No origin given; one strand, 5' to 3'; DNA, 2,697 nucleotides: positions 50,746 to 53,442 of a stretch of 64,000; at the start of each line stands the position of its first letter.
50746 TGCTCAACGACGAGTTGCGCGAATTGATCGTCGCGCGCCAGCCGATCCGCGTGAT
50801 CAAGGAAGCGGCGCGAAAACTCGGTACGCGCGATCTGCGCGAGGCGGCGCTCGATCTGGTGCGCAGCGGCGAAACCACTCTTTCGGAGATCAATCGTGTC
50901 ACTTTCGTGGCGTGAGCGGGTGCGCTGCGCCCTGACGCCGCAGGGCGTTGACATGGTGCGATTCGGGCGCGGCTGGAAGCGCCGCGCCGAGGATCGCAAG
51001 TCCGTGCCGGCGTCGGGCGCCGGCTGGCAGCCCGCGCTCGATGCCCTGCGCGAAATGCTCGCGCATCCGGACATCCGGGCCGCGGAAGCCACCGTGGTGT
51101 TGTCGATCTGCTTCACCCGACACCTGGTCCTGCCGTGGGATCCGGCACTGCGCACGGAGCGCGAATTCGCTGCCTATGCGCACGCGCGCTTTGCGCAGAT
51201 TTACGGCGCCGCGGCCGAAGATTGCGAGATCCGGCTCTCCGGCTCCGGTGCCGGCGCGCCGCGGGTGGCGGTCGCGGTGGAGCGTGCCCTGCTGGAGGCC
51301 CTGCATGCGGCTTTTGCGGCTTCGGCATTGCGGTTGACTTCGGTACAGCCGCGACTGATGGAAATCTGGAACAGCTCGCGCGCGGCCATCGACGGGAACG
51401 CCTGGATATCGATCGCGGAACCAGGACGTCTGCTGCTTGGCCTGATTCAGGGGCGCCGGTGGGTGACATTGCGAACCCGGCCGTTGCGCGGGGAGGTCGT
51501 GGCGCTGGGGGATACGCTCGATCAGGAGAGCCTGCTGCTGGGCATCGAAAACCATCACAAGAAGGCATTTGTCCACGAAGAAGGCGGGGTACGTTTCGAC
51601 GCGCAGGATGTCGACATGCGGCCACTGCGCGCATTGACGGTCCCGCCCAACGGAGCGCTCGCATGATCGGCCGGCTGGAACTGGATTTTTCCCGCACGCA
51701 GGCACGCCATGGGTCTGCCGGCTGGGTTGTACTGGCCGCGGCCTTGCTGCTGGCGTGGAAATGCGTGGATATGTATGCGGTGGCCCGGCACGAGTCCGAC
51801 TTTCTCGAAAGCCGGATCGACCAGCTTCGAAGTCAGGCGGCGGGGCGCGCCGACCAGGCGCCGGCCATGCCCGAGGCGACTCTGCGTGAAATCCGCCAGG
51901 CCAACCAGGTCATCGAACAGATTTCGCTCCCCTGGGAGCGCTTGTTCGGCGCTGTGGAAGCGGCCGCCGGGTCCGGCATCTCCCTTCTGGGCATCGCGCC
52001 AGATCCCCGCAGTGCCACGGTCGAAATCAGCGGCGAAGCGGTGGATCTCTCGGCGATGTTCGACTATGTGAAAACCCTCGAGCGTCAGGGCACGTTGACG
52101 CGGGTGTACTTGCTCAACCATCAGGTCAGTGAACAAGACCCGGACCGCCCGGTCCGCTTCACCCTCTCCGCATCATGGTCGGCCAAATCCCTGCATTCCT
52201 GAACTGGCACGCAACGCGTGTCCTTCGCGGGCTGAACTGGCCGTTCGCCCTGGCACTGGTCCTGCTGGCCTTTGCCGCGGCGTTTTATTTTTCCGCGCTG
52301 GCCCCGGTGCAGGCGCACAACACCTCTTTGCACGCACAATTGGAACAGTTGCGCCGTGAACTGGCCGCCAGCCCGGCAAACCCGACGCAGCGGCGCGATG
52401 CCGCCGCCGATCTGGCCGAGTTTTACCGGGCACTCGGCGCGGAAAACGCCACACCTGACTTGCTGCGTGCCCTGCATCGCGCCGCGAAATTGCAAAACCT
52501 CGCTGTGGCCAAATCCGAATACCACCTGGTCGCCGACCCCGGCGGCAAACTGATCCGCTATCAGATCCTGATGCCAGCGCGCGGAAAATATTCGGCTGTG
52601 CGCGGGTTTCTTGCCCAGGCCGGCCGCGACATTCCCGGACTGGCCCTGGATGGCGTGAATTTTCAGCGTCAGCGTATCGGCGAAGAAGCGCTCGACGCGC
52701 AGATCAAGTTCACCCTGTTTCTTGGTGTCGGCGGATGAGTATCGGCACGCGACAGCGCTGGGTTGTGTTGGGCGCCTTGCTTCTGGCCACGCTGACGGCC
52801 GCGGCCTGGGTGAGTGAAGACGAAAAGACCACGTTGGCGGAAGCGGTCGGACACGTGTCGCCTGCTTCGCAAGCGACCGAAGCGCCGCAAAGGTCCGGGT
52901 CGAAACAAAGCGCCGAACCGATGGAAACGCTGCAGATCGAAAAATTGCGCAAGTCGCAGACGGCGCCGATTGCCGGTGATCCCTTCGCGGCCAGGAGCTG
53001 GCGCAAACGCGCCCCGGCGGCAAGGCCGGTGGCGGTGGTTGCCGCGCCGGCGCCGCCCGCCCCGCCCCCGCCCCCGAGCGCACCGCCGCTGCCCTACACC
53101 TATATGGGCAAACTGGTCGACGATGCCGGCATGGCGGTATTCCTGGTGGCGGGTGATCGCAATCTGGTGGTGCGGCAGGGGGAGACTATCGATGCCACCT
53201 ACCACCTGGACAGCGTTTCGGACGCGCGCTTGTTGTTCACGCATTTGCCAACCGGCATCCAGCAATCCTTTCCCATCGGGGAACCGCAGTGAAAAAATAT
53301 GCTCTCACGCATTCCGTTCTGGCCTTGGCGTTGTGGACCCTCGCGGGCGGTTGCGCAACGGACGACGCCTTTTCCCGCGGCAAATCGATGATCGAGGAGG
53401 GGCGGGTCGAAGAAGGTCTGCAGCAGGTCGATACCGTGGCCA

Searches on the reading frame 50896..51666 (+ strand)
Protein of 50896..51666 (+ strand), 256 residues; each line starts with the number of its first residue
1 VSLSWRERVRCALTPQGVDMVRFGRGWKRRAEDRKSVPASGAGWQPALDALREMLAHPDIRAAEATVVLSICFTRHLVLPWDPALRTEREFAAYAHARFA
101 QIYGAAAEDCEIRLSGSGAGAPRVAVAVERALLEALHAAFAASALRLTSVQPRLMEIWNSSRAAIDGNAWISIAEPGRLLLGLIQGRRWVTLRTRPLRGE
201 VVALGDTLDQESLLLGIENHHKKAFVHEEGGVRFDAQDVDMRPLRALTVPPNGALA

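Call 3: search_protein_families(library=ncbifam, proteins=[window:50896-51666:+], max_evalue=0.01)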
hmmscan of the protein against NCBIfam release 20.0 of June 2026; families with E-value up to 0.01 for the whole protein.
window:50896-51666:+ (256 aa): 0 families

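Call 4: search_protein_families(library=pfam, proteins=[window:50896-51666:+], max_evalue=0.01)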
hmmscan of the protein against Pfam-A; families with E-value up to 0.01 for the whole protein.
window:50896-51666:+ (256 aa): 0 families

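Call 18: find_homologous_proteins(query=window:50896-51666:+, max_evalue=0.001)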
Query window:50896-51666:+ (256 aa): 27 proteins with E <= 0.001 among 8000 candidates.
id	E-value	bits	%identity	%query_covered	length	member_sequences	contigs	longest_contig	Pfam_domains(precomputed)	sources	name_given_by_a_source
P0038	1.3e-147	508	98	93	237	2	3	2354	-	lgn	-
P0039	4.3e-68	248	53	89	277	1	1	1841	-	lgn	-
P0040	1.9e-65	239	53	89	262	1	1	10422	-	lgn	-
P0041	1.6e-62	229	46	100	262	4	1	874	-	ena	-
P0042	3.1e-60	222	47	94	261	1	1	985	-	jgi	jgi:hypothetical protein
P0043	1.3e-58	216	47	93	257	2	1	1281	-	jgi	jgi:hypothetical protein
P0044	2.0e-57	213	47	94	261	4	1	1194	-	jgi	jgi:hypothetical protein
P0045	2.4e-55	206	44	95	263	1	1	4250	-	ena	-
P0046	4.9e-55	205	46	89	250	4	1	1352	-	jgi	jgi:hypothetical protein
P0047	5.4e-54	201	49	93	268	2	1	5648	-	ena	-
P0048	7.6e-49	184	43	93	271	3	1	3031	-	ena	-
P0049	4.8e-28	116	36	89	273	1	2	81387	-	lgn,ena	-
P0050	1.3e-27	115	36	95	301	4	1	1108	-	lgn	-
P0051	3.8e-27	113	39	74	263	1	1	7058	-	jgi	jgi:hypothetical protein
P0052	1.1e-26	112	35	98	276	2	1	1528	-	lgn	-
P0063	4.5e-11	61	37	76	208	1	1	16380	-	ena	-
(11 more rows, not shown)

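Call 19: find_encoding_contigs(protein=P0049, flank=10000, max_places=3)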
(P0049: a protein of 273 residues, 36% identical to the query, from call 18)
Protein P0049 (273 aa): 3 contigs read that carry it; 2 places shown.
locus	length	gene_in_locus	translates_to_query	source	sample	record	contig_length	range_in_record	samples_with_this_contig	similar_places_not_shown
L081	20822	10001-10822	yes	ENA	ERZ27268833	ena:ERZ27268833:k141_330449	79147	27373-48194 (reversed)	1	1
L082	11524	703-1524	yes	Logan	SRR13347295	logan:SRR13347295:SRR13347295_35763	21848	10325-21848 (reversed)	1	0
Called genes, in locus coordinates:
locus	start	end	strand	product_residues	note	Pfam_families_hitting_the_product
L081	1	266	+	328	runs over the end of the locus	PF00348:polyprenyl_synt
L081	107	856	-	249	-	-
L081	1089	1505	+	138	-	PF00072:Response_reg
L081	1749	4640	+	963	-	PF07731:Cu-oxidase_2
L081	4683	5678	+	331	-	PF02630:SCO1-SenC, PF00034:Cytochrom_C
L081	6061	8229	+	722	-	PF17963:Big_9, PF17892:Cadherin_5 (weak), PF17803:Cadherin_4, PF17892:Cadherin_5, PF17963:Big_9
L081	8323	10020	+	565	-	PF00437:T2SSE, PF25199:nSTAND_NTPase5 (faint)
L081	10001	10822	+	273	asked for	-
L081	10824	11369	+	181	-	-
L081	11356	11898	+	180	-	-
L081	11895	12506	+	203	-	-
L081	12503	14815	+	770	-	PF07719:TPR_2 (faint), PF13428:TPR_14 (faint), PF13414:TPR_11 (faint), PF14559:TPR_19 (faint), PF07660:STN, PF03958:Secretin_N (weak), PF00263:Secretin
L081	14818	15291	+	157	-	PF07963:N_methyl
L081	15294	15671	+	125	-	PF07963:N_methyl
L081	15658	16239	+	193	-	-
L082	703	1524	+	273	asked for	-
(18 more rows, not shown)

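Call 20: find_encoding_contigs(protein=P0040, flank=10000, max_places=2)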
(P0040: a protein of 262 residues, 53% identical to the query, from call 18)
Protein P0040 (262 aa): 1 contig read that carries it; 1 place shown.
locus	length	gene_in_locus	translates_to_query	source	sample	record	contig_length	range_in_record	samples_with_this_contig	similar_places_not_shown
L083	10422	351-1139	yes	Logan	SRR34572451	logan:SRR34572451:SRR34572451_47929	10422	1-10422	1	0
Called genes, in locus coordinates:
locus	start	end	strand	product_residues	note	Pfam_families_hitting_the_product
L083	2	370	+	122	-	?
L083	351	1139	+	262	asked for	-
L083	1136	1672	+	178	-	PF05137:PilN (weak)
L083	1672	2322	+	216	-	-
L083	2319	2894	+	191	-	-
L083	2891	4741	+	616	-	PF07660:STN (weak), PF03958:Secretin_N (weak), PF00263:Secretin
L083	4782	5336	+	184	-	PF07963:N_methyl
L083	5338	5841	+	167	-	PF07963:N_methyl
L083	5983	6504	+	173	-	-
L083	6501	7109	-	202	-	PF13511:DUF4124, PF01464:SLT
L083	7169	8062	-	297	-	PF00892:EamA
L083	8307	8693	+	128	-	PF04020:Phage_holin_4_2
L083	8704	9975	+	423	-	PF07690:MFS_1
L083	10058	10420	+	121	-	?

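Call 21: find_encoding_contigs(protein=P0063, flank=10000, max_places=2)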
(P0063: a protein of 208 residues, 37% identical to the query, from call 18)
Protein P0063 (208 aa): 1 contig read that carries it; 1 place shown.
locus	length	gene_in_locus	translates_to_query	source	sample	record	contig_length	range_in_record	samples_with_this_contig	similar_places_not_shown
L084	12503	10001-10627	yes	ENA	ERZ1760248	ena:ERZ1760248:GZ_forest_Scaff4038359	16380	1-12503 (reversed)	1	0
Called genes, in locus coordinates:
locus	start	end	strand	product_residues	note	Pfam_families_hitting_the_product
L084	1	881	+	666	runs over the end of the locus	-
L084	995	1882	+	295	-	PF08450:SGL (faint), PF25021:TEN_NHL (weak), PF01436:NHL (weak), PF17170:DUF5128 (faint), PF01436:NHL (weak)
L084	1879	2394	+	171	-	-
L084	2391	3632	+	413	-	PF09699:Paired_CXXCH_1, PF14522:Cytochrome_C7 (faint), PF14537:Cytochrom_c3_2 (faint), PF09699:Paired_CXXCH_1 (weak)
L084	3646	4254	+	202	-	PF14522:Cytochrome_C7 (faint), PF09699:Paired_CXXCH_1 (weak)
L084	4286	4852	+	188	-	PF09699:Paired_CXXCH_1 (faint), PF14522:Cytochrome_C7 (faint)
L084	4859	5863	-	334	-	PF00574:CLP_protease (weak)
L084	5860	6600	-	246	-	-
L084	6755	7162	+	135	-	PF07963:N_methyl, PF08334:T2SSG, PF22434:PilW_C (weak)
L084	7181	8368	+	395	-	PF00482:T2SSF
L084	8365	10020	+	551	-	PF05157:MshEN, PF00437:T2SSE, PF25199:nSTAND_NTPase5 (faint)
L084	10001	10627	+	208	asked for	-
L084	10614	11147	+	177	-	-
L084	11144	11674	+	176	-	-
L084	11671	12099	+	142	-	-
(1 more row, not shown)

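Call 47: predict_structure(alignment_id=A2)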
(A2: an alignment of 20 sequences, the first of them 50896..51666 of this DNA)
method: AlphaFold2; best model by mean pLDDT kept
length: 256 residues; sequences in the alignment: 20
mean_pLDDT: 89.9   pTM: 0.87
mean pLDDT of the five models: 89.9, 89.2, 88.6, 88.4, 87.6
residues with pLDDT >= 90: 196; 70-90: 39; 50-70: 11; < 50: 10
segments of 3 or more residues with pLDDT < 50: 249-256
pLDDT, mean of each block of 10 residues (from residue 1): 71 96 80 93 96 96 96 96 92 95 93 89 96 98 96 93 89 96 93 92 93 85 89 91 75 40
secondary structure, 60 per line:
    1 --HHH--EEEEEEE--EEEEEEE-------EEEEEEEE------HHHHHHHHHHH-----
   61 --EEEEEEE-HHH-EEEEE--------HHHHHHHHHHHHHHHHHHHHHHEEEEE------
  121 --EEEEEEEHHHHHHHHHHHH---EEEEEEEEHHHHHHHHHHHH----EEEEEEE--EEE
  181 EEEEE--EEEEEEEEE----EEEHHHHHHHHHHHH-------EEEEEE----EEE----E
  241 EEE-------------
elements in order: E8-14 E17-23 E31-38 H45-55 E63-69 E75-79 H88-109 E110-114 E123-129 H130-141 E145-152 H153-164 E169-175 E178-185 E188-196 E201-203 H204-215 E223-228 E233-235 E240-243

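Call 50: fold_search(model_id=the predicted structure, library=pdb)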
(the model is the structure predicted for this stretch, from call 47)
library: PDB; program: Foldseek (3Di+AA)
matches with E <= 10: 1790; with E <= 0.001: 96
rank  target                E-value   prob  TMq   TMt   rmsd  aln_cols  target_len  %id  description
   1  1yf5                  8.4e-11  1.00  0.60  0.64   4.8       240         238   13  Cyto-Epsl: The Cytoplasmic Domain Of Epsl, An Inner Membrane Component Of The Type II Secretion System Of Vibrio Cholera (released 2005-05-03)
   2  5eoy_A                1.2e-10  1.00  0.43  0.34  11.0       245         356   15  Pseudomonas aeruginosa SeMet-PilM bound to ADP (released 2016-04-27)
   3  5eox_A                1.5e-10  1.00  0.42  0.34  11.2       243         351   14  Pseudomonas aeruginosa PilM bound to ADP (released 2016-04-27)
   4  5eox_B                2.5e-10  1.00  0.44  0.35  10.9       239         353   13  Pseudomonas aeruginosa PilM bound to ADP (released 2016-04-27)
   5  5eq6_B                6.5e-10  1.00  0.43  0.35  11.2       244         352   14  Pseudomonas aeruginosa PilM bound to AMP-PNP (released 2016-04-27)
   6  5eoy_B                7.8e-10  1.00  0.47  0.38   9.0       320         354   12  Pseudomonas aeruginosa SeMet-PilM bound to ADP (released 2016-04-27)
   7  5eq6_A                8.8e-10  1.00  0.43  0.34  11.0       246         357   15  Pseudomonas aeruginosa PilM bound to AMP-PNP (released 2016-04-27)
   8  5tkw                  1.2e-09  1.00  0.51  0.54   7.1       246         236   13  1.35 Angstrom Resolution Crystal Structure of a Pullulanase-specific Type II Secretion System Integral Cytoplasmic Membr (released 2016-10-19)
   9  5eou_B                2.6e-09  1.00  0.48  0.37   9.9       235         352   14  Pseudomonas aeruginosa PilM:PilN1-12 bound to ATP (released 2016-04-27)
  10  4pht_X                4.8e-09  1.00  0.53  0.59   6.3       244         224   10  ATPase GspE in complex with the cytoplasmic domain of GspL from the Vibrio vulnificus type II Secretion system (released 2014-11-26)
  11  5eou_A                5.8e-09  1.00  0.45  0.36  10.7       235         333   12  Pseudomonas aeruginosa PilM:PilN1-12 bound to ATP (released 2016-04-27)
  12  3hrg                  7.8e-09  1.00  0.59  0.59   4.6       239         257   10  Crystal structure of Bacteroides thetaiotaomicron BT_3980, protein with actin-like ATPase fold and unknown function (NP_ (released 2009-06-23)
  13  3wt0_D                7.8e-09  1.00  0.42  0.31  11.2       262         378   10  Crystal Structure Analysis of Cell Division Protein (released 2015-04-29)
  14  3wt0_A                8.3e-09  1.00  0.44  0.32  11.4       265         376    8  Crystal Structure Analysis of Cell Division Protein (released 2015-04-29)
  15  3wqt_C                1.1e-08  1.00  0.45  0.33   9.8       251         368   10  Staphylococcus aureus FtsA complexed with AMPPNP (released 2014-10-08)
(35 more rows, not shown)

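Call 60: search_protein_families(library=ncbifam, proteins=[L083:5983-6504:+], max_evalue=0.001)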
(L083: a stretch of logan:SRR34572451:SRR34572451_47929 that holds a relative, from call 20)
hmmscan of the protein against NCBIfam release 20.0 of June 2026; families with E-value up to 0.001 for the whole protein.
L083:5983-6504:+ (173 aa): 0 families

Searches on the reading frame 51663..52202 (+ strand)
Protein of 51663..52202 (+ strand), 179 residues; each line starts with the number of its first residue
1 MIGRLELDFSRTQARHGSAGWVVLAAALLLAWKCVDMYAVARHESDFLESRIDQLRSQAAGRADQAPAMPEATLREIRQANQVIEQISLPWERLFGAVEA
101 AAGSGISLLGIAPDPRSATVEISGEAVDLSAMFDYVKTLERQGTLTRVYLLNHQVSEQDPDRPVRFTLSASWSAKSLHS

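Call 75: search_protein_families(library=pfam, proteins=[window:51663-52202:+], max_evalue=0.01)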
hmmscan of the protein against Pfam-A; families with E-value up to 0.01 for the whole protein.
window:51663-52202:+ (179 aa): 1 family
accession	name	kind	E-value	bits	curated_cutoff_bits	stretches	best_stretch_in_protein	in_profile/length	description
PF05137.18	PilN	-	0.00025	21.5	22.8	1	118-171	24-77/78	Fimbrial assembly protein (PilN)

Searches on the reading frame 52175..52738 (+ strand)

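Call 3: search_protein_families(library=ncbifam, proteins=[window:52175-52738:+], max_evalue=0.01)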
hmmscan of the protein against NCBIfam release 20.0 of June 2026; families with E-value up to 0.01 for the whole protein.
window:52175-52738:+ (187 aa): 1 family
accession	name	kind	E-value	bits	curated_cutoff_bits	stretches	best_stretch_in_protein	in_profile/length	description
NF040576.1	T2SS_GspM_XpsM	equivalog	2.3e-05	24.1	60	1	24-168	9-155/180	type II secretion system protein GspM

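Call 4: search_protein_families(library=pfam, proteins=[window:52175-52738:+], max_evalue=0.01)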
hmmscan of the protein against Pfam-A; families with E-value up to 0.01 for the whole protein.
window:52175-52738:+ (187 aa): 2 families
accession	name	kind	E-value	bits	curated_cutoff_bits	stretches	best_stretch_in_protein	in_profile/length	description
PF10741.14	T2SSM_b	-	0.0046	17.3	21.7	1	86-175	9-97/111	Type II secretion system (T2SS), protein M subtype b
PF19380.4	DUF5955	-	0.0091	16.8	27.1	0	50-98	9-57/88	Family of unknown function (DUF5955)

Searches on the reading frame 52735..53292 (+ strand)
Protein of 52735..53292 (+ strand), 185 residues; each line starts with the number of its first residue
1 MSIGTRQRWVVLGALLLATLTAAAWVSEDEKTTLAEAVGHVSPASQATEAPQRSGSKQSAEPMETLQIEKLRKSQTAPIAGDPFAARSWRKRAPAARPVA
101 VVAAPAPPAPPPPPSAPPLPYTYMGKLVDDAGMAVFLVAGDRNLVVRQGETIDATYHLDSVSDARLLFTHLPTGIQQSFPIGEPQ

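Call 3: search_protein_families(library=ncbifam, proteins=[window:52735-53292:+], max_evalue=0.01)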
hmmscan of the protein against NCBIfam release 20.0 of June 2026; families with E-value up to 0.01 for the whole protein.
window:52735-53292:+ (185 aa): 1 family
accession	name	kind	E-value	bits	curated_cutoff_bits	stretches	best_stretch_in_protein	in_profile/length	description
NF041515.1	GspC_delta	equivalog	0.0016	18.2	150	1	10-169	7-153/311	type II secretion system protein GspC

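Call 4: search_protein_families(library=pfam, proteins=[window:52735-53292:+], max_evalue=0.01)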
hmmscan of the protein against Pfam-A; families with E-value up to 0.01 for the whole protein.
window:52735-53292:+ (185 aa): 0 families

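Call 80: search_solved_structures(query=A4, max_evalue=10)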
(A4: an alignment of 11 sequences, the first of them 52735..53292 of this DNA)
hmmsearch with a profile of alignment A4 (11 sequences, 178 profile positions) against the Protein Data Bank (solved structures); distinct sequences matched with E-value up to 10: 13.
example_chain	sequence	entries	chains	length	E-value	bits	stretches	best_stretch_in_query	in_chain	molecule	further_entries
4fe8_A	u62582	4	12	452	0.031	17.6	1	29-112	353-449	Maltose-binding periplasmic protein,Huntingtin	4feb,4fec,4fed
7ue2_A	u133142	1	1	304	0.41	14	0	11-62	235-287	RPB_PLP3_R6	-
3io4_A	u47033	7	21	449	0.41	13.9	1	42-112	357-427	Maltose-binding periplasmic protein,Huntingtin fusion protein | Maltose-binding periplasmic protein, HUNTINGTIN FUSION PROTEIN | Maltose-binding protein, huntin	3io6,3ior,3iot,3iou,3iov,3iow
2ivw_A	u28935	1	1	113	0.47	13.7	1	115-161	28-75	PILP PILOT PROTEIN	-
4av2_M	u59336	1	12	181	0.55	13.5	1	115-161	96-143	PILP PROTEIN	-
8r2o_A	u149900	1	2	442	0.58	13.4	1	22-112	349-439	Maltodextrin-binding protein,Huntingtin, myristoylated N-terminal fragment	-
5fi9_A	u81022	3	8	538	0.6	13.4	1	80-110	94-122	Sphingomyelin phosphodiesterase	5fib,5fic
5i81_A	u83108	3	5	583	1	12.7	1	80-110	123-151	Sphingomyelin phosphodiesterase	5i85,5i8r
5jg8_A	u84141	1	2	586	1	12.6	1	80-110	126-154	Sphingomyelin phosphodiesterase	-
11ta_M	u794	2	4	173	1.5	12.1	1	27-92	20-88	FAS-associated factor 1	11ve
9yw2_H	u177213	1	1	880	3.1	11.1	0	27-92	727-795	Glutathione S-transferase class-mu 26 kDa isozyme,FAS-associated factor 1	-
5hqn_A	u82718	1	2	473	4.6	10.5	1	80-110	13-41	Sphingomyelin phosphodiesterase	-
4iqj_M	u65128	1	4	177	8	9.7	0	51-111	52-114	DNA polymerase III subunit gamma/tau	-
